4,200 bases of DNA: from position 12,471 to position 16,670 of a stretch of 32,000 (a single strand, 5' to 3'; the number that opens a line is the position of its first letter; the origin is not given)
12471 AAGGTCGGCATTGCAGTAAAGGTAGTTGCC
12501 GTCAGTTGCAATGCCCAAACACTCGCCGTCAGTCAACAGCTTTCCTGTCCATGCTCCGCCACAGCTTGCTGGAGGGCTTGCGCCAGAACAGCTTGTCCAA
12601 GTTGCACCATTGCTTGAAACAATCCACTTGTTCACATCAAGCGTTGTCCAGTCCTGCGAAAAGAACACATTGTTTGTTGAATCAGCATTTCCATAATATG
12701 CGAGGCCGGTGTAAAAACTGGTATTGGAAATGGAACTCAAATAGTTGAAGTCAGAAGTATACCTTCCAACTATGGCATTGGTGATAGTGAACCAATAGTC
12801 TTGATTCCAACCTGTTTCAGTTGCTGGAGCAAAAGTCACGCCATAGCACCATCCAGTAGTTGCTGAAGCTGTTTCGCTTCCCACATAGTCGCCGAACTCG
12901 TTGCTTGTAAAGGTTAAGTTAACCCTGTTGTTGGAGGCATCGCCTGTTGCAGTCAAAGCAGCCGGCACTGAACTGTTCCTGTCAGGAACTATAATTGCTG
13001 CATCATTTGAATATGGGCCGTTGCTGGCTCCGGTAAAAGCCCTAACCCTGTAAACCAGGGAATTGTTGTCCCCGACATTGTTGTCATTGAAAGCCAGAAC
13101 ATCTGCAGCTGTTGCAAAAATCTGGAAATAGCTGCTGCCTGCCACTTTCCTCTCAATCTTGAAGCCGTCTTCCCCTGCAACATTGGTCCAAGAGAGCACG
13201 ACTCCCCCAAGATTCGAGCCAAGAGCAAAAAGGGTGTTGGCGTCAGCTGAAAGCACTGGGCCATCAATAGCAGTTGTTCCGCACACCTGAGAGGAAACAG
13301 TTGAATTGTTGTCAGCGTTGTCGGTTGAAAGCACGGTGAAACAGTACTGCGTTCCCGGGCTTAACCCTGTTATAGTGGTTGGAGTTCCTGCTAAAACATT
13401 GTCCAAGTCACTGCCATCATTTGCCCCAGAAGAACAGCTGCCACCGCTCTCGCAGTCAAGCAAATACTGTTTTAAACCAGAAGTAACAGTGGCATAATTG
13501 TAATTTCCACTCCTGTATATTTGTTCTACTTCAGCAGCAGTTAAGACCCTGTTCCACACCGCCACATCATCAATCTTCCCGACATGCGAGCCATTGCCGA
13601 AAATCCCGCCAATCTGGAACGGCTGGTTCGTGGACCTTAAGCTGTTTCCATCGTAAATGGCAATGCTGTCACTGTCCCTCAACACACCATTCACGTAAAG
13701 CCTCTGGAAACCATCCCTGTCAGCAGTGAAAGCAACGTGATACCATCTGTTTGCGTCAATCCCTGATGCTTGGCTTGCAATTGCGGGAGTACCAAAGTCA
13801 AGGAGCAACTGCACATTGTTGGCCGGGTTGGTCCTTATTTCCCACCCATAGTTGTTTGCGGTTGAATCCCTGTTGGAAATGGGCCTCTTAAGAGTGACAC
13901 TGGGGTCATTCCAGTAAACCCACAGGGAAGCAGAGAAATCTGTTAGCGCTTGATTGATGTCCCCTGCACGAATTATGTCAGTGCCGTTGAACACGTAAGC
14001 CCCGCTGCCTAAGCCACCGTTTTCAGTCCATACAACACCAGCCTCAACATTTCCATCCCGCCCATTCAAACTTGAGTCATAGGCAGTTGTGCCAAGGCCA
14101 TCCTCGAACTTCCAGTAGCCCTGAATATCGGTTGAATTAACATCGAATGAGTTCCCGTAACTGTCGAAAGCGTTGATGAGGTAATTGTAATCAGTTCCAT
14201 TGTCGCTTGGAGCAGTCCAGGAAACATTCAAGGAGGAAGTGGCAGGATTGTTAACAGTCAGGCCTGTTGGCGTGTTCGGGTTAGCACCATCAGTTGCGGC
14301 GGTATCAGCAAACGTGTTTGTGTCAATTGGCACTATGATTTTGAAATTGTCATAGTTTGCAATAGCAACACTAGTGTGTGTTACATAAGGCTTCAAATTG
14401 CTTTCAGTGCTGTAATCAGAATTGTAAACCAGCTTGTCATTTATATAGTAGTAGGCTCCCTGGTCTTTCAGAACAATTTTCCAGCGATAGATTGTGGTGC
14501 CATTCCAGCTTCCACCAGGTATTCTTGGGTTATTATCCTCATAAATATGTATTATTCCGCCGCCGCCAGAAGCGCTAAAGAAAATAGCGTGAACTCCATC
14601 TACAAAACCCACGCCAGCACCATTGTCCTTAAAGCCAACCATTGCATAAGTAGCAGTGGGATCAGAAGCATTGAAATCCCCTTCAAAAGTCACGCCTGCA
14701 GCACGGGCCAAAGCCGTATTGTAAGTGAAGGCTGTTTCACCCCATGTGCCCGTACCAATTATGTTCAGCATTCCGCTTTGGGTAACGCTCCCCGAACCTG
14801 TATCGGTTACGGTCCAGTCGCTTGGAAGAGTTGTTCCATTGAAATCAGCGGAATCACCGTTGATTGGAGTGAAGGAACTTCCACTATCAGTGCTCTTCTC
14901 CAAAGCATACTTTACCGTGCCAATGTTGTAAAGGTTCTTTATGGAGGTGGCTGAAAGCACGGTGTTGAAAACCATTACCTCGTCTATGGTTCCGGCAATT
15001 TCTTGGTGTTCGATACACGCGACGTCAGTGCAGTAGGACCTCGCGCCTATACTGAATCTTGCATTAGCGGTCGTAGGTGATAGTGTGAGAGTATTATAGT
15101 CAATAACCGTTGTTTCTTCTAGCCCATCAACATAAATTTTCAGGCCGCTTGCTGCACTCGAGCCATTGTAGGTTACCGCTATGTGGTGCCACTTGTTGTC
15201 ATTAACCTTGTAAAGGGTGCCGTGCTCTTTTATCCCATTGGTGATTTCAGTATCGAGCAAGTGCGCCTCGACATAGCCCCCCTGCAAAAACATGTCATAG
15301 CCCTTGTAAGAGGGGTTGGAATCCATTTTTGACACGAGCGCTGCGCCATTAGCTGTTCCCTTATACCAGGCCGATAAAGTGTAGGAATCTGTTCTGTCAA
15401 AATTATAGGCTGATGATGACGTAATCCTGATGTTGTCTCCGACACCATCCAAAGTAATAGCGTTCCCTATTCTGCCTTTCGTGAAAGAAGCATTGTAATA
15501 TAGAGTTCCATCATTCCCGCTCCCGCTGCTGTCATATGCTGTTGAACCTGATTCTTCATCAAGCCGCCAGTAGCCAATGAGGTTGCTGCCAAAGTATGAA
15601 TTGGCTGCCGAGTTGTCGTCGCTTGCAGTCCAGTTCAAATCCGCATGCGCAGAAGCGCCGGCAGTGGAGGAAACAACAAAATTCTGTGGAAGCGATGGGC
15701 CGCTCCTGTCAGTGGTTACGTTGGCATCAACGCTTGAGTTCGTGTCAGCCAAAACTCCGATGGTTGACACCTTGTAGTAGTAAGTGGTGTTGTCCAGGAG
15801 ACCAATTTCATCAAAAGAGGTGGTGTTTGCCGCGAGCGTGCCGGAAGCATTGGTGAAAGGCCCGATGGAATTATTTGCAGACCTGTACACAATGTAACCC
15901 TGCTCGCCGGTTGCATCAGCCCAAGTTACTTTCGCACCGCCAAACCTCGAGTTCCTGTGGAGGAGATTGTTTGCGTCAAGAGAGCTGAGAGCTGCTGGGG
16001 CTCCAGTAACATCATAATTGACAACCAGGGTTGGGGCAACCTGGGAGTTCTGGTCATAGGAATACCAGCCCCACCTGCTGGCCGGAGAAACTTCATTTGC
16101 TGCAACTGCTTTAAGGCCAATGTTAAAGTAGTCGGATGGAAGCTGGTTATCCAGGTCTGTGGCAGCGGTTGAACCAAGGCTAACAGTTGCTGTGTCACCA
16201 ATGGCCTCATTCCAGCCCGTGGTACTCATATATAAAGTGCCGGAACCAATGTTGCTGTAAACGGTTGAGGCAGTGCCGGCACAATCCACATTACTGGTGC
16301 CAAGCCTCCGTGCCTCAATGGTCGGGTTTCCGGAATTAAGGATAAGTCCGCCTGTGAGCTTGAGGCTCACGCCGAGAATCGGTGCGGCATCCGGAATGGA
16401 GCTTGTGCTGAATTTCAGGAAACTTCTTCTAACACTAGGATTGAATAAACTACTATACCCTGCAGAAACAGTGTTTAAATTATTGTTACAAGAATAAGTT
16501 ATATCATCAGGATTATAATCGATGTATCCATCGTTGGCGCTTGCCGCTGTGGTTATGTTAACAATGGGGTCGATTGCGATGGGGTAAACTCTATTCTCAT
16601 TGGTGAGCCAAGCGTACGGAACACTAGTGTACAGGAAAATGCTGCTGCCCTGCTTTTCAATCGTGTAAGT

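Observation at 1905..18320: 16.4-kb single ORF encoding a 5,471-aa lectin-rich mosaic surface protein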

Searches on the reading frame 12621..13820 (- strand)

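Call 25: search_protein_families(library=pfam, proteins=[window:12621-13820:-], max_evalue=1)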
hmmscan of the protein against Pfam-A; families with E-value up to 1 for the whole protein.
window:12621-13820:- (400 aa): 8 families
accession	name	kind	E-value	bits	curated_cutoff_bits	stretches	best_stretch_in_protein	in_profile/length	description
PF13385.13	Laminin_G_3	-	1.4e-17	64.7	27.6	1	11-98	66-150/151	Concanavalin A-like lectin/glucanases superfamily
PF07953.20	Toxin_R_bind_N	-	0.00042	20.5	23.8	1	16-90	117-188/191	Clostridium neurotoxin, N-terminal receptor binding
PF00041.27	fn3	-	0.00051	20.6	25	1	142-169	42-72/84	Fibronectin type III domain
PF09294.16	Interfer-bind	-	0.00095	19.8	21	1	148-183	65-103/104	Interferon-alpha/beta receptor, fibronectin type III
PF00354.24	Pentaxin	-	0.00099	19.3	25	1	26-107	85-172/194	Pentaxin family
PF10179.15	NDNF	-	0.018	15.5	27.3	1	146-175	89-118/127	Neuron-derived neurotrophic factor, first Fn(III) domain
PF16656.11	Pur_ac_phosph_N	-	0.044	14.8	30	1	149-171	64-84/93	Purple acid Phosphatase, N-terminal domain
PF02973.23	Sialidase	-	0.072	13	26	1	29-101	108-184/189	Sialidase, N-terminal domain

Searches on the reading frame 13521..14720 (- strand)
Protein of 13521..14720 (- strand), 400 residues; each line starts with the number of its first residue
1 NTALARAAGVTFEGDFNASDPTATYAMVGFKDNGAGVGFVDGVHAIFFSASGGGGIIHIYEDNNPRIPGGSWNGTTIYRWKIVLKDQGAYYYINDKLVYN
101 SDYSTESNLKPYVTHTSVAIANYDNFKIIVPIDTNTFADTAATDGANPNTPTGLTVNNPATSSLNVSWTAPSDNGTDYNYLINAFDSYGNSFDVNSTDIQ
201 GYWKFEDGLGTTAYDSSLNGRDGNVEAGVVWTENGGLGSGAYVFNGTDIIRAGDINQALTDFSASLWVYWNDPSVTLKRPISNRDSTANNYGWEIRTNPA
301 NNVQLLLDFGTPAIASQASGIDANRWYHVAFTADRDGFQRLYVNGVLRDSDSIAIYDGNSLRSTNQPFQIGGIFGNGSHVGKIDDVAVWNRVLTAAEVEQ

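Call 25: search_protein_families(library=pfam, proteins=[window:13521-14720:-], max_evalue=1)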
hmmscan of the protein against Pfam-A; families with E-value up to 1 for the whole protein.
window:13521-14720:- (400 aa): 8 families
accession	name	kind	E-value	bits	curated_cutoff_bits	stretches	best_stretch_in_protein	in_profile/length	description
PF13385.13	Laminin_G_3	-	1.6e-23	84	27.6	1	246-398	3-150/151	Concanavalin A-like lectin/glucanases superfamily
PF07953.20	Toxin_R_bind_N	-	1.1e-06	28.9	23.8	1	256-390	50-188/191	Clostridium neurotoxin, N-terminal receptor binding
PF00041.27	fn3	-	0.0031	18.1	25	1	150-184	2-36/84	Fibronectin type III domain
PF05345.18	He_PIG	-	0.013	16.3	24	1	117-194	8-89/96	Putative Ig domain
PF22925.3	TS_C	-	0.032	14.3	27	0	315-394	121-200/202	Trans-sialidase, C-terminal domain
PF02973.23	Sialidase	-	0.1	12.5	26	1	310-399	88-182/189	Sialidase, N-terminal domain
PF00354.24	Pentaxin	-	0.12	12.5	25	1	325-399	84-164/194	Pentaxin family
PF16656.11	Pur_ac_phosph_N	-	0.41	11.7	30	1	154-199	6-50/93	Purple acid Phosphatase, N-terminal domain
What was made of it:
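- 13527..13985 (-): LamG_3 domain 2 (aa 1446-1598). PF13385: 84 bits (call 25)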

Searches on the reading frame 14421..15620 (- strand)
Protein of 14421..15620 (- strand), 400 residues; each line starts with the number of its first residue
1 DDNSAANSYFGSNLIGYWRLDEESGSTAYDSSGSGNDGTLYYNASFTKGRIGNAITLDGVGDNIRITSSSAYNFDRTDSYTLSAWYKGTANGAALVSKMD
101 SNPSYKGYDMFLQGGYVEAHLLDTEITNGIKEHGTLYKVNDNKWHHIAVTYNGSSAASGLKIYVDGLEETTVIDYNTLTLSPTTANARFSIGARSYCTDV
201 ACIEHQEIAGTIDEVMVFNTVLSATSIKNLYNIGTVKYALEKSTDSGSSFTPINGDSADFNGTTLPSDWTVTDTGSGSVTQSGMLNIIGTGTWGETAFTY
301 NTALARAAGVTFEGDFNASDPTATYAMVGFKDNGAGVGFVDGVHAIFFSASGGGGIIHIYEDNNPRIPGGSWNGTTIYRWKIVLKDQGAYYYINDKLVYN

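Call 25: search_protein_families(library=pfam, proteins=[window:14421-15620:-], max_evalue=1)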
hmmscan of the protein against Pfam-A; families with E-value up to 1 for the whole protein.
window:14421-15620:- (400 aa): 8 families
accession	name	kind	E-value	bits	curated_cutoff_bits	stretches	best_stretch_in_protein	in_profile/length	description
PF13385.13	Laminin_G_3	-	4e-19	69.7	27.6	1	61-227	4-150/151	Concanavalin A-like lectin/glucanases superfamily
PF07953.20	Toxin_R_bind_N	-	1.1e-08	35.5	23.8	1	28-204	4-182/191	Clostridium neurotoxin, N-terminal receptor binding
PF02210.31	Laminin_G_2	-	0.0022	18.9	22.9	1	113-172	26-79/126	Laminin G domain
PF14099.13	Polysacc_lyase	-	0.0072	16.7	29.9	1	105-182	101-181/210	Polysaccharide lyase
PF00354.24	Pentaxin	-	0.016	15.3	25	1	130-236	69-172/194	Pentaxin family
PF16356.10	DUF4983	-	0.027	15.5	26.4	1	12-39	9-36/88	Domain of unknown function (DUF4983)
PF00054.30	Laminin_G_1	-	0.046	14.4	24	1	112-174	26-81/131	Laminin G domain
PF02018.23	CBM_4_9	-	0.92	10.3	25.9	0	7-51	6-47/136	Carbohydrate binding domain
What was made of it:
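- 14940..15440 (-): LamG_3 domain 1 (aa 961-1127). PF13385: 69.7 bits against a 27.6 cut-off (call 25)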

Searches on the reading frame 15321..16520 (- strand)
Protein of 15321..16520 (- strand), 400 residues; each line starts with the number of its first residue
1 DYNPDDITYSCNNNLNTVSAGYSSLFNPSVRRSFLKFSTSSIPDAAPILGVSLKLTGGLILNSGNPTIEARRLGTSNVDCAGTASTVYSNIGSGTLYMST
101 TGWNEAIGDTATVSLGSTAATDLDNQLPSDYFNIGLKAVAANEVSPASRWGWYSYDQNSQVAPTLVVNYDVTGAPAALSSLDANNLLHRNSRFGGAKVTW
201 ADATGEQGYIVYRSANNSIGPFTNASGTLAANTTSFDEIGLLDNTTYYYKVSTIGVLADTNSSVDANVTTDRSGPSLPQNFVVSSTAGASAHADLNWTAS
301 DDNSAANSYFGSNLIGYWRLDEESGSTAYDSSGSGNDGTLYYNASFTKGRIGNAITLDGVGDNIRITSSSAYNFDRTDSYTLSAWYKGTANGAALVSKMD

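Call 25: search_protein_families(library=pfam, proteins=[window:15321-16520:-], max_evalue=1)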
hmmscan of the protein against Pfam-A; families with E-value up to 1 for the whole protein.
window:15321-16520:- (400 aa): 2 families
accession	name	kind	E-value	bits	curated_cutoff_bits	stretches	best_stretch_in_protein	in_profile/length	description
PF16341.10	DUF4971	-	0.018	15.3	31.3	1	202-272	21-89/141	Domain of unknown function (DUF4971)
PF16656.11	Pur_ac_phosph_N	-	0.36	11.8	30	0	229-255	56-82/93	Purple acid Phosphatase, N-terminal domain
